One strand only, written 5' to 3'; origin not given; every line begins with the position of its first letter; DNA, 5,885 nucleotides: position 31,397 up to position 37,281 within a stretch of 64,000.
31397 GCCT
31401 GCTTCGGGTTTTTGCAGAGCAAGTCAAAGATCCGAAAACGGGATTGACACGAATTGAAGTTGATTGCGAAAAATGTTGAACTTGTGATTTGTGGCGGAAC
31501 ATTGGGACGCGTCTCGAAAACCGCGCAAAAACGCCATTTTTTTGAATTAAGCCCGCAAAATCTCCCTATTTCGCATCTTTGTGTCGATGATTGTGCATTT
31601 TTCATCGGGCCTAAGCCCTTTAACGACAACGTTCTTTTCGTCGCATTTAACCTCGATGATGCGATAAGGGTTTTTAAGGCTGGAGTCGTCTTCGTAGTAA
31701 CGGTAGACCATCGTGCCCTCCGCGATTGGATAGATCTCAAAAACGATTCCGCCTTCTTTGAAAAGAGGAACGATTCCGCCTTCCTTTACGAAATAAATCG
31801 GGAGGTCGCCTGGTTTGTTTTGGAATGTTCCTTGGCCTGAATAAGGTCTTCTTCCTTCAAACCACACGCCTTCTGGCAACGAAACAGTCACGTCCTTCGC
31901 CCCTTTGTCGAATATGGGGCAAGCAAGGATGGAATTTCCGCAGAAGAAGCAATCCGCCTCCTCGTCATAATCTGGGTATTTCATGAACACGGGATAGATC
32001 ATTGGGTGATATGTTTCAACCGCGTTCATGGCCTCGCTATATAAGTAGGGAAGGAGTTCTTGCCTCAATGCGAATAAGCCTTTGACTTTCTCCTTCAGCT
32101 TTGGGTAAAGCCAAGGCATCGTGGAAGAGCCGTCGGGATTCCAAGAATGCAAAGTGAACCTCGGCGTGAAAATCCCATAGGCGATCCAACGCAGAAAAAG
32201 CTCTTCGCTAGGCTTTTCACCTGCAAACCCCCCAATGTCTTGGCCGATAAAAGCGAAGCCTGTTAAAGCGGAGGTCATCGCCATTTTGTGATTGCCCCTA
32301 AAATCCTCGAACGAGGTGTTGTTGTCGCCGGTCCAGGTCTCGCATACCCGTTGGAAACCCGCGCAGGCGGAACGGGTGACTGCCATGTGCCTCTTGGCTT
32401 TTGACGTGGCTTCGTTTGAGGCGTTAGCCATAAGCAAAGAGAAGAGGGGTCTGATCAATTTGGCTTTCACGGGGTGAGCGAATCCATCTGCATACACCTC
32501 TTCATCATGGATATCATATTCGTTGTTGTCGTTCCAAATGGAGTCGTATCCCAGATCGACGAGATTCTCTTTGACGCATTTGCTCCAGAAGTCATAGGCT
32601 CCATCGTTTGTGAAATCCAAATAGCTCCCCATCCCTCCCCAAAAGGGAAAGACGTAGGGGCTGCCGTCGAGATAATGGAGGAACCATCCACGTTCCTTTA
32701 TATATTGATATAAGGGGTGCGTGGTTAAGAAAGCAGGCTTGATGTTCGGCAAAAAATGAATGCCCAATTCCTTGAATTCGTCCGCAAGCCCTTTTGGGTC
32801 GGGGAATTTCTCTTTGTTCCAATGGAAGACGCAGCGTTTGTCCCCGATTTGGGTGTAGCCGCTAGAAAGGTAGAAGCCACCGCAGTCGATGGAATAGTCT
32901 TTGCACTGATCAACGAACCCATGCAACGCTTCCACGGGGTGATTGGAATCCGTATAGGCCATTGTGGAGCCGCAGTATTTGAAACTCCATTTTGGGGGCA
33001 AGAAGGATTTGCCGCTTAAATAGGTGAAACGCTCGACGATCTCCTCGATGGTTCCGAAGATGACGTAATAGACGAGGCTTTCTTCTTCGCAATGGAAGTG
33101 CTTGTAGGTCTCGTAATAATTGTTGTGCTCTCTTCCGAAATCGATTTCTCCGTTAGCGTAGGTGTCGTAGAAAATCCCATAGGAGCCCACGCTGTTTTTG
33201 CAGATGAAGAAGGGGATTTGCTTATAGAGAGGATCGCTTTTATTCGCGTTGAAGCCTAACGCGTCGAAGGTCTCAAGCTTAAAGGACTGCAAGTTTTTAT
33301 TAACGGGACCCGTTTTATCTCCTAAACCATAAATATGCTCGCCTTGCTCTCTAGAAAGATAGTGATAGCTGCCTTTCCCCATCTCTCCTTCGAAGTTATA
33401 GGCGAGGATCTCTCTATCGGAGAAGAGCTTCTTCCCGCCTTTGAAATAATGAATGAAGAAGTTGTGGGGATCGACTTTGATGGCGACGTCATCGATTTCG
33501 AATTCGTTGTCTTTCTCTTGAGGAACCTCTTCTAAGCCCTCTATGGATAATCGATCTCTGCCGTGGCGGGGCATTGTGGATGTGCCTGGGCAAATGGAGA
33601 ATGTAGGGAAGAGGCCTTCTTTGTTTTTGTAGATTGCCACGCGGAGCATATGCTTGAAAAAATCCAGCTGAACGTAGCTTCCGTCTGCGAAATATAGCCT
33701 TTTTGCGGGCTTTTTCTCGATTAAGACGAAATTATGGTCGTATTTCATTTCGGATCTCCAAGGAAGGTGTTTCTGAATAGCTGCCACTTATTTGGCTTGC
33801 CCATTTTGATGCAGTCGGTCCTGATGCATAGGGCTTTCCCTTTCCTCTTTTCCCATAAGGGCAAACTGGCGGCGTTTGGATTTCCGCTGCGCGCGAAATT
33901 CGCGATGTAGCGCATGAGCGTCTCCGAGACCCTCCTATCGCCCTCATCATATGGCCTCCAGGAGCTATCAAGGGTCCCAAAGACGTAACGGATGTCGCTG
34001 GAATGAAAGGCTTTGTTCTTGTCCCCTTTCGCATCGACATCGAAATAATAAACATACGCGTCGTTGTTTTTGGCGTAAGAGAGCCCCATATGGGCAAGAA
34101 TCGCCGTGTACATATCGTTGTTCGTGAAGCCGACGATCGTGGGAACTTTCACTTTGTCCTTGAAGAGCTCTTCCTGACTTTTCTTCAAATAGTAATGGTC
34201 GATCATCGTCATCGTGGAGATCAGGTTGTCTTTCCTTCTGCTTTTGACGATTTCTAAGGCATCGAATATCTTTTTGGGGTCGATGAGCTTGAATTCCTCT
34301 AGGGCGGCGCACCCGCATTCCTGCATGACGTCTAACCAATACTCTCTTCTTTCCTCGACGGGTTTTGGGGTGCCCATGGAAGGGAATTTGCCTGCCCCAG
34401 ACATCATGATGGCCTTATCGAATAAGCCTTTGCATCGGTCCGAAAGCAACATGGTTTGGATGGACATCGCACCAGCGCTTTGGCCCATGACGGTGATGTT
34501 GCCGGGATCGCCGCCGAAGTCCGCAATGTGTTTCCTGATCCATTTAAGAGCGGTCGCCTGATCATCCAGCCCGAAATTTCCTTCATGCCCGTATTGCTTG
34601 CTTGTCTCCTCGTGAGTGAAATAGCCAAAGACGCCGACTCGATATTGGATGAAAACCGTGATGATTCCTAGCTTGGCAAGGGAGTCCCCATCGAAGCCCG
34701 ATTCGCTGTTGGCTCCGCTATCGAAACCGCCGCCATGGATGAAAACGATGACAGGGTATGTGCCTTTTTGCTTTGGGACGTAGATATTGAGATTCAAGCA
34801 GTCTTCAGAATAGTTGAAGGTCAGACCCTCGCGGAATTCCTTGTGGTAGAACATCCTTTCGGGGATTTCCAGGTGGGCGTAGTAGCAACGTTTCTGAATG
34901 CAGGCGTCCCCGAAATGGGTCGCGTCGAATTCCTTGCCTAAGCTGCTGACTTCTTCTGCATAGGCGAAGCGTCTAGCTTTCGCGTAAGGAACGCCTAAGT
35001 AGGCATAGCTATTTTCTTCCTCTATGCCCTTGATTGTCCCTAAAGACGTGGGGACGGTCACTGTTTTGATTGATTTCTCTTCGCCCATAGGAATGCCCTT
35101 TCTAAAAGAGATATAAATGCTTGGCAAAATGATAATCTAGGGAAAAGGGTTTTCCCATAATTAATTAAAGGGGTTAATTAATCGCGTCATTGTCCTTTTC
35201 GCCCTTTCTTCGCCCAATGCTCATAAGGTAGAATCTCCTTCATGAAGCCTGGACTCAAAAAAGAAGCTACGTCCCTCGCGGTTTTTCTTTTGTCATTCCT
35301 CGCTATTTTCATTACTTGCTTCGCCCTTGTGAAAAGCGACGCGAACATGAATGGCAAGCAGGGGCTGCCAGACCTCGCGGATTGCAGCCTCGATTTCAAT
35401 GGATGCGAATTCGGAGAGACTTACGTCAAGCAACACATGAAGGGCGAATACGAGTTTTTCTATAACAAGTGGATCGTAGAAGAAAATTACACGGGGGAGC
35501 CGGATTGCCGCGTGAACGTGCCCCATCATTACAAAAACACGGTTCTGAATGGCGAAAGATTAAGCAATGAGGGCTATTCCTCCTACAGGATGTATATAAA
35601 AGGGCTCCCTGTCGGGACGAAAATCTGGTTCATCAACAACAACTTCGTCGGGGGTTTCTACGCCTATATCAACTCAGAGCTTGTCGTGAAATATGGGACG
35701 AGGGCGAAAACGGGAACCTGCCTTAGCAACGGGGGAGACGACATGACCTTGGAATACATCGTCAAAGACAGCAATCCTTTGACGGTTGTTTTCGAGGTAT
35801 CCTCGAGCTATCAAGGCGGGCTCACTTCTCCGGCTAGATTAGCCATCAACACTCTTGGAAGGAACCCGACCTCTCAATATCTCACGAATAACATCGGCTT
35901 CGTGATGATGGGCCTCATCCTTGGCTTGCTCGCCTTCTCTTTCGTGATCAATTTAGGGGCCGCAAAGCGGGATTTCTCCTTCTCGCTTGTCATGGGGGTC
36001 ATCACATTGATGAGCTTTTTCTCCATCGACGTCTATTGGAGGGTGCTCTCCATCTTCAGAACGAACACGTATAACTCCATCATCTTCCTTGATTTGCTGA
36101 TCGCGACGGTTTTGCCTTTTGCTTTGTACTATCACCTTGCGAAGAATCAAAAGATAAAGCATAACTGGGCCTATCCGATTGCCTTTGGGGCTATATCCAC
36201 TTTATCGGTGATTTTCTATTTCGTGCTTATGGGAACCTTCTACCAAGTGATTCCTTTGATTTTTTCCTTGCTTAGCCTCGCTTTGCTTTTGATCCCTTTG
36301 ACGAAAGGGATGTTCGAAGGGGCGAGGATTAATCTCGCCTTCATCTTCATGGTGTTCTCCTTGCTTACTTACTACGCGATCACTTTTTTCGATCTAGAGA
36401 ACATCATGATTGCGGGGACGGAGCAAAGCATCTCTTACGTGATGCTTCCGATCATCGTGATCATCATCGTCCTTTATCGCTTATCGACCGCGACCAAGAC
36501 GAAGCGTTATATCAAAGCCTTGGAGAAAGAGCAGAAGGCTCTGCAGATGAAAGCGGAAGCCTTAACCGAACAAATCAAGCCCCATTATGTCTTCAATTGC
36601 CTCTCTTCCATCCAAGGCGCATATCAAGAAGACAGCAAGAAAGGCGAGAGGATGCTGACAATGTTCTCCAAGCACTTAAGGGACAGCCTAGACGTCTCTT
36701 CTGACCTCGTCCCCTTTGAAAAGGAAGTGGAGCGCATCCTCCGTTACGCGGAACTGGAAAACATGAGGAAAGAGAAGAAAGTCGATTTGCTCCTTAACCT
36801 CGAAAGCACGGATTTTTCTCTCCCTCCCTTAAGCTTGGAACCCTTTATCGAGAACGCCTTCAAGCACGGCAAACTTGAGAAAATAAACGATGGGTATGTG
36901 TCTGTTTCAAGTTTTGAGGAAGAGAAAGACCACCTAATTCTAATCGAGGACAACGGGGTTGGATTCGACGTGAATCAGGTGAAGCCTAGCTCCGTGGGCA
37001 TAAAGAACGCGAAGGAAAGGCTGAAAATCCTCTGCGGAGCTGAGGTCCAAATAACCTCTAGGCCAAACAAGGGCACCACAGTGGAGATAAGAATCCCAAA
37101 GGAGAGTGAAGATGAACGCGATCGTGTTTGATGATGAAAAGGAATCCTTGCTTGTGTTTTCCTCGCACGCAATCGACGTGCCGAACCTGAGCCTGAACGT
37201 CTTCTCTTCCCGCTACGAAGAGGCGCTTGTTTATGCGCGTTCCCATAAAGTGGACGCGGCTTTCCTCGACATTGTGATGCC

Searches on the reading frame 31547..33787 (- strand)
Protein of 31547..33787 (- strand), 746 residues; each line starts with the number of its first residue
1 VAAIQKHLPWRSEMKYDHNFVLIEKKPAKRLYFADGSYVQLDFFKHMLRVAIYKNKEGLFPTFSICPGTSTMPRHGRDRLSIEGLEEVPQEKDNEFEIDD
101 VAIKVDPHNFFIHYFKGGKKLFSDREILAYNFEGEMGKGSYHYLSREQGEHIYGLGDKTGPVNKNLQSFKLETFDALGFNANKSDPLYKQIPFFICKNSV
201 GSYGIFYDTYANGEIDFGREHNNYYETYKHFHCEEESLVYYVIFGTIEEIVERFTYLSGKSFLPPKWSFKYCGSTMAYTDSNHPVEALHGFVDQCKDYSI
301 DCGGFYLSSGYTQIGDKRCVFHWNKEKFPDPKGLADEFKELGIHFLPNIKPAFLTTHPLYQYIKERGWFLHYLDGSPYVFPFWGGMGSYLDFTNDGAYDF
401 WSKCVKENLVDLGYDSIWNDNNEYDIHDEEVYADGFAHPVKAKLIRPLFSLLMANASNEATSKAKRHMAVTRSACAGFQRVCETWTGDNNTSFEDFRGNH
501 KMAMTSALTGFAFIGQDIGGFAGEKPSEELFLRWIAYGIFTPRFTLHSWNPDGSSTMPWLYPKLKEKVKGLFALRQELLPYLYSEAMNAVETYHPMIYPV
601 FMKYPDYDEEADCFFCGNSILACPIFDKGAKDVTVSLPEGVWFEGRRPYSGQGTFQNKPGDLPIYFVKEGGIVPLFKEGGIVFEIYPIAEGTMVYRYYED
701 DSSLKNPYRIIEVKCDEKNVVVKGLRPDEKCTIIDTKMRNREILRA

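Call 47: search_protein_families(library=pfam, proteins=[window:31547-33787:-])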
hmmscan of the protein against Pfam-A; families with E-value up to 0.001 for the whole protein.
window:31547-33787:- (746 aa): 3 families
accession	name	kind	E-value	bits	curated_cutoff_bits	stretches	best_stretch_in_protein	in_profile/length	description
PF01055.32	Glyco_hydro_31_2nd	-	1.1e-77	262.1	23.5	1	262-584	2-327/328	Glycosyl hydrolases family 31 TIM-barrel domain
PF13802.12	Gal_mutarotas_2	-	1.9e-27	97.2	27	1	46-216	10-184/184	Glycosyl hydrolase 31 N-terminal galactose mutarotase-like domain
PF21365.3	Glyco_hydro_31_3rd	-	9.8e-11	42.4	24.4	1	594-673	2-87/87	Glycosyl hydrolase family 31 C-terminal domain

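Call 48: search_solved_structures(query=window:31547-33787:-, max_evalue=1e-40)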
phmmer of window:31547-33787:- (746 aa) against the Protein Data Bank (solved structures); distinct sequences matched with E-value up to 1e-40: 13.
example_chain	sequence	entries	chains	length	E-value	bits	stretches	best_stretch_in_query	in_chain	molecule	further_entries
2g3m_A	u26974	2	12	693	1.2e-61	212.3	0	444-683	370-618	Alpha-glucosidase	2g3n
6jr6_A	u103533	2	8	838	1.7e-55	192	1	95-709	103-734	Candidate alpha-glycosidase Glycoside hydrolase family 31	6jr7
6jr8_A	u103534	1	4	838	1.8e-54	188.6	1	95-709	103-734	Candidate alpha-glycosidase Glycoside hydrolase family 31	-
1we5_A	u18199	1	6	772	8.7e-48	166.5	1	95-644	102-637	Putative family 31 glucosidase yicI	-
2f2h_A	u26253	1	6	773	8.7e-48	166.5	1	95-644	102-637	Putative family 31 glucosidase yicI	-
1xsi_A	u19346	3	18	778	8.9e-48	166.5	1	95-644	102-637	Putative family 31 glucosidase yicI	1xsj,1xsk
8t7z_A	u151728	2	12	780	3.7e-47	164.4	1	143-643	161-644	Alpha-glucosidase yicI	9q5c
4b9y_A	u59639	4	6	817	2.1e-44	155.3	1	96-676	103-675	ALPHA-GLUCOSIDASE, PUTATIVE, ADG31B | Oligosaccharide 4-alpha-D-glucosyltransferase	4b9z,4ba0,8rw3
5i23_A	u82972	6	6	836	2.3e-44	155.2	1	96-676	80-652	Oligosaccharide 4-alpha-D-glucosyltransferase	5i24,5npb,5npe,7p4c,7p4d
5f7c_A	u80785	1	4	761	3.5e-44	154.6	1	149-678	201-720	Alpha-glucosidase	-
5npc_A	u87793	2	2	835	1.1e-43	153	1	96-676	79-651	Oligosaccharide 4-alpha-D-glucosyltransferase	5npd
5f0e_A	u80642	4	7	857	5.2e-42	147.4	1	150-682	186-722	Neutral alpha-glucosidase AB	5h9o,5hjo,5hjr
5djw_A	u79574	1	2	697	8.6e-42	146.7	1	143-644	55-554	Alpha-glucosidase II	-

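Call 49: search_protein_families(library=ncbifam, proteins=[window:31547-33787:-])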
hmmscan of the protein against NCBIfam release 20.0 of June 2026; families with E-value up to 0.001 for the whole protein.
window:31547-33787:- (746 aa): 3 families
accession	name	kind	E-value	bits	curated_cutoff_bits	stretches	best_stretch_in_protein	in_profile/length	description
NF040948.1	alpha_gluc_MalA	equivalog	1.5e-83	281.1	800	1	147-680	58-613/627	alpha-glucosidase MalA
NF007940.0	PRK10658.1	equivalog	5e-69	233.6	606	1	90-679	97-674/771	alpha-xylosidase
NF007746.0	PRK10426.1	equivalog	6.1e-40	137.2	553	1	188-671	182-669/683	alpha-glucosidase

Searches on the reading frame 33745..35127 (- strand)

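Call 16: search_protein_families(library=pfam, proteins=[window:33745-35127:-])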
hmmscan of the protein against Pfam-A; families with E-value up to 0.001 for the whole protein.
window:33745-35127:- (460 aa): 3 families
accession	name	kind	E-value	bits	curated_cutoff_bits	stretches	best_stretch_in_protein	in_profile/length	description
PF00135.34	COesterase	-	4.4e-91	306.8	27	2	23-343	3-321/515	Carboxylesterase family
PF20434.5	BD-FAE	-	2.4e-12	47.2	26.8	1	113-220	1-100/215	BD-FAE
PF07859.19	Abhydrolase_3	-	1.4e-08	35.2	25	1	187-233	49-95/210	alpha/beta hydrolase fold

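Call 49: search_protein_families(library=ncbifam, proteins=[window:33745-35127:-])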
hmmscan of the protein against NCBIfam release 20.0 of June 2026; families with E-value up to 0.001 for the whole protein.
window:33745-35127:- (460 aa): 4 families
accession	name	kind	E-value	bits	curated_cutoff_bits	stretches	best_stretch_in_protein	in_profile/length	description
NF058653.1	LipP1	equivalog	4.8e-12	45.3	350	1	105-220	52-155/300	LipP1 family hormone-sensitive lipase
NF052354.1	EstLipQMycob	equivalog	1.1e-05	24.3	700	1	189-221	218-250/418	esterase LipQ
NF050058.1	e_dPHAscl_type1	hypoth_equivalog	1.6e-05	24.5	150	1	111-228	8-123/276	extracellular catalytic domain type 1 short-chain-length polyhydroxyalkanoate depolymerase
NF033149.0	CHL_hydrolase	equivalog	2.7e-05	23.2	500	1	111-221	61-160/310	chloramphenicol hydrolase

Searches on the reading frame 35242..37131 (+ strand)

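Call 16: search_protein_families(library=pfam, proteins=[window:35242-37131:+])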
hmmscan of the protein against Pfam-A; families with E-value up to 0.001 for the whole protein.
window:35242-37131:+ (629 aa): 2 families
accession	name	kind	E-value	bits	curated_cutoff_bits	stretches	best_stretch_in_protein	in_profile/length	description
PF06580.19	His_kinase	-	2.3e-16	60.2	25.2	1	437-513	2-80/81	Histidine kinase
PF02518.31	HATPase_c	-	1.7e-08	35.3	26.4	1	535-621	13-110/111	Histidine kinase-, DNA gyrase B-, and HSP90-like ATPase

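Call 49: search_protein_families(library=ncbifam, proteins=[window:35242-37131:+])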
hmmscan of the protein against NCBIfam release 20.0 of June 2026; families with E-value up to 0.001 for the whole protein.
window:35242-37131:+ (629 aa): 3 families
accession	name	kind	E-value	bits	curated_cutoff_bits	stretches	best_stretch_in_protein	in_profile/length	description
NF052531.1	Strep_LiaS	equivalog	9.1e-11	41.6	450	1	535-619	248-326/328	envelope stress sensor histidine kinase LiaS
NF008184.0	PRK10935.1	equivalog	1.1e-08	34.3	553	1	538-624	482-563/565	nitrate/nitrite two-component system sensor histidine kinase NarQ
NF008649.0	PRK11644.1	equivalog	3.1e-07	29.5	408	1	536-621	421-497/499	signal transduction histidine-protein kinase/phosphatase UhpB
